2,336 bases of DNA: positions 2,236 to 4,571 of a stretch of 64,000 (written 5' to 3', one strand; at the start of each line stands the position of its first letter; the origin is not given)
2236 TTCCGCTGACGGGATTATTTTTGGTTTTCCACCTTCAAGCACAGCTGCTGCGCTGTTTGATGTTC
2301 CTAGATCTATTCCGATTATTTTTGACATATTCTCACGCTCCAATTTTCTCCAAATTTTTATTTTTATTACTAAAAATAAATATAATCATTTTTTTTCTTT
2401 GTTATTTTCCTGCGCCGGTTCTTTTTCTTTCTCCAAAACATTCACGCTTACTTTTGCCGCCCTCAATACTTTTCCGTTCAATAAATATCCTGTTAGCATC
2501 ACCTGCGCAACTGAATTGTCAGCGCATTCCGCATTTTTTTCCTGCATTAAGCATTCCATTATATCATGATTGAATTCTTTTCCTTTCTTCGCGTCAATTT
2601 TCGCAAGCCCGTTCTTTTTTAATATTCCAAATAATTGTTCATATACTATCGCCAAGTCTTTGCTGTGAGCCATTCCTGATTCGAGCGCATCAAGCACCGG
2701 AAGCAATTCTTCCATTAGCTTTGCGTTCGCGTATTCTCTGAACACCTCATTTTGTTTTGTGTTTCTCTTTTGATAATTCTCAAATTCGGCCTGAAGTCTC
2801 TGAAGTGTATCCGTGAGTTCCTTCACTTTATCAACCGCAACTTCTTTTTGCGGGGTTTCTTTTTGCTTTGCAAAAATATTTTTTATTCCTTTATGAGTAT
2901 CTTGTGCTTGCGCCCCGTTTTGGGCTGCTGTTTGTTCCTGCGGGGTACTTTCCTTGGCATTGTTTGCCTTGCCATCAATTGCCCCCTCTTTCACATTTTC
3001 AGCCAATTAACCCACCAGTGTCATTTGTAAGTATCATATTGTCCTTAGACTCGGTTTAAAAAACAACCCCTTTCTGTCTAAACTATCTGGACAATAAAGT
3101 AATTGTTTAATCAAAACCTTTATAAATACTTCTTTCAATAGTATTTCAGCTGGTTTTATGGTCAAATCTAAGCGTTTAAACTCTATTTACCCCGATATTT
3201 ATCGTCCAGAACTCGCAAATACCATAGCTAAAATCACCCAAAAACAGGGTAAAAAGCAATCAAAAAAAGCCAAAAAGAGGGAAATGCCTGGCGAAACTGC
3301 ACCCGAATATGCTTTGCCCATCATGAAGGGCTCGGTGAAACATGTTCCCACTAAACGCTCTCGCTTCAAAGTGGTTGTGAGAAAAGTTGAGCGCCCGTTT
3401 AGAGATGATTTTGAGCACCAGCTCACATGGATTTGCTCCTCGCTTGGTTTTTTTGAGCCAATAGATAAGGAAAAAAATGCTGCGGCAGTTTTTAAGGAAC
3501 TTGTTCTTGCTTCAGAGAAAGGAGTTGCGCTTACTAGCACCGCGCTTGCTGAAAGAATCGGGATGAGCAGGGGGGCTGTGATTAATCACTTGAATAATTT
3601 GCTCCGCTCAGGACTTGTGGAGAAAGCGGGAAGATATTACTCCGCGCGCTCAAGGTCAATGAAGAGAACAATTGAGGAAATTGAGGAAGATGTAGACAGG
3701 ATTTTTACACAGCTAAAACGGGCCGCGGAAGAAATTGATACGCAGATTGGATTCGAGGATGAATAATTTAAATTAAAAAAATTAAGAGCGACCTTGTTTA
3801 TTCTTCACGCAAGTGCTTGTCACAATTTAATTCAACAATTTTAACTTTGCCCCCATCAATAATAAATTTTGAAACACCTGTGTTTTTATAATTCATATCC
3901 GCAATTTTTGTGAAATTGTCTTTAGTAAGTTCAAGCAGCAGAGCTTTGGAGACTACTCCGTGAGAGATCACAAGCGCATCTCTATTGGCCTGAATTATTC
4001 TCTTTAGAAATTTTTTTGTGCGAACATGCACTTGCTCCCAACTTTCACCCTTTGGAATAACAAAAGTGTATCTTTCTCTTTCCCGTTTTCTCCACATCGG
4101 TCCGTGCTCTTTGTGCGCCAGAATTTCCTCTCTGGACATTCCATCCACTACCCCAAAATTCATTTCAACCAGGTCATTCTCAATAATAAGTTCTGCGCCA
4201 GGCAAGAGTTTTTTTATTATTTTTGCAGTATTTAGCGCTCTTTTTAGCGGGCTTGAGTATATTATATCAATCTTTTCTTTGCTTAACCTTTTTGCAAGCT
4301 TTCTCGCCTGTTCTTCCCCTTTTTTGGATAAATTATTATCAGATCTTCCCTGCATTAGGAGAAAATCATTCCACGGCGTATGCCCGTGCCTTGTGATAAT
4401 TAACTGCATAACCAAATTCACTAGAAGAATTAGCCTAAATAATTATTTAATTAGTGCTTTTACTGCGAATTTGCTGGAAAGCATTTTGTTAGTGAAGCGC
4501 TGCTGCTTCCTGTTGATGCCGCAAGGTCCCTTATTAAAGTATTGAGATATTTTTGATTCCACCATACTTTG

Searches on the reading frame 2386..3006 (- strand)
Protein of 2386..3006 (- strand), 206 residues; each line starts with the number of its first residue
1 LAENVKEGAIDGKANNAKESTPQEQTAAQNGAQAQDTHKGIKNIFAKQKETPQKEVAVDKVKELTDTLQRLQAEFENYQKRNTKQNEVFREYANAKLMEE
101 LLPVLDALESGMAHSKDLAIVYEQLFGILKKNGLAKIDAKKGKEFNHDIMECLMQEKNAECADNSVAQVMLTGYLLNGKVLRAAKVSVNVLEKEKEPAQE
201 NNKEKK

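Call 41: search_protein_families(library=pfam, proteins=[window:2386-3006:-], max_evalue=0.01)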
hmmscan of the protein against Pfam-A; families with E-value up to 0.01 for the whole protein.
window:2386-3006:- (206 aa): 2 families
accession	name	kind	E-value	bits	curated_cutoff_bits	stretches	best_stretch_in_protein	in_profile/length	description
PF01025.24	GrpE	-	1.2e-31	110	25.8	1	48-189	12-164/165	GrpE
PF04538.17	BEX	-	0.0018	19.4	26.1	1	13-101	3-82/106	Brain expressed X-linked like family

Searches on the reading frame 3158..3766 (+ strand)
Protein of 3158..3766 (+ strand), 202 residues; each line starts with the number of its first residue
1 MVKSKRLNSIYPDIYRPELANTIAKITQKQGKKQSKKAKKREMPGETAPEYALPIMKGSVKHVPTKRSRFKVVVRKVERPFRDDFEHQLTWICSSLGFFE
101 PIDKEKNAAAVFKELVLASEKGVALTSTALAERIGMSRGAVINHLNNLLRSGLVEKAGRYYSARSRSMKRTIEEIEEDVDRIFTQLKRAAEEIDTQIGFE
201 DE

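Call 41: search_protein_families(library=pfam, proteins=[window:3158-3766:+], max_evalue=0.01)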
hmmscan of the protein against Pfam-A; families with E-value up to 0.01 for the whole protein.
window:3158-3766:+ (202 aa): 10 families
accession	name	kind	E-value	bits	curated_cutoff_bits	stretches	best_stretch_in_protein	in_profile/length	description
PF12840.13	HTH_20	-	1e-06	29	27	1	107-155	5-49/51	Helix-turn-helix domain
PF13412.12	HTH_24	-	5.2e-06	26.4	21.9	1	125-155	18-48/48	Winged helix-turn-helix DNA-binding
PF12802.13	MarR_2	-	6e-06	26.8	27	1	117-157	14-53/61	MarR family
PF01022.26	HTH_5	-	1.2e-05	25.5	22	1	125-156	16-47/47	Bacterial regulatory protein, arsR family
PF09339.16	HTH_IclR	-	5.3e-05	23.4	22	1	124-156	18-50/52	IclR helix-turn-helix domain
PF13545.12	HTH_Crp_2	-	0.00032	21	27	1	123-159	21-57/70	Crp-like helix-turn-helix domain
PF08279.18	HTH_11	-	0.0011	19.2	25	1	119-155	11-48/55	HTH domain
PF01978.25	TrmB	-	0.0024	18.1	25.6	1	110-157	12-55/68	Sugar-specific transcriptional regulator TrmB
PF08222.17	HTH_CodY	-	0.0036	17.3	27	1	125-156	5-36/61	CodY helix-turn-helix domain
PF01047.28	MarR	-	0.0055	17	24.6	1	124-156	17-49/59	MarR family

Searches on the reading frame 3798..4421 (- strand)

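Call 41: search_protein_families(library=pfam, proteins=[window:3798-4421:-], max_evalue=0.01)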
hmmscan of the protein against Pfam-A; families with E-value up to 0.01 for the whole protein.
window:3798-4421:- (207 aa): 1 family
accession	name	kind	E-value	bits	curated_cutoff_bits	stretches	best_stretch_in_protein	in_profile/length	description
PF00300.27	His_Phos_1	-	1.6e-48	165.4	21.7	1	7-200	1-193/194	Histidine phosphatase superfamily (branch 1)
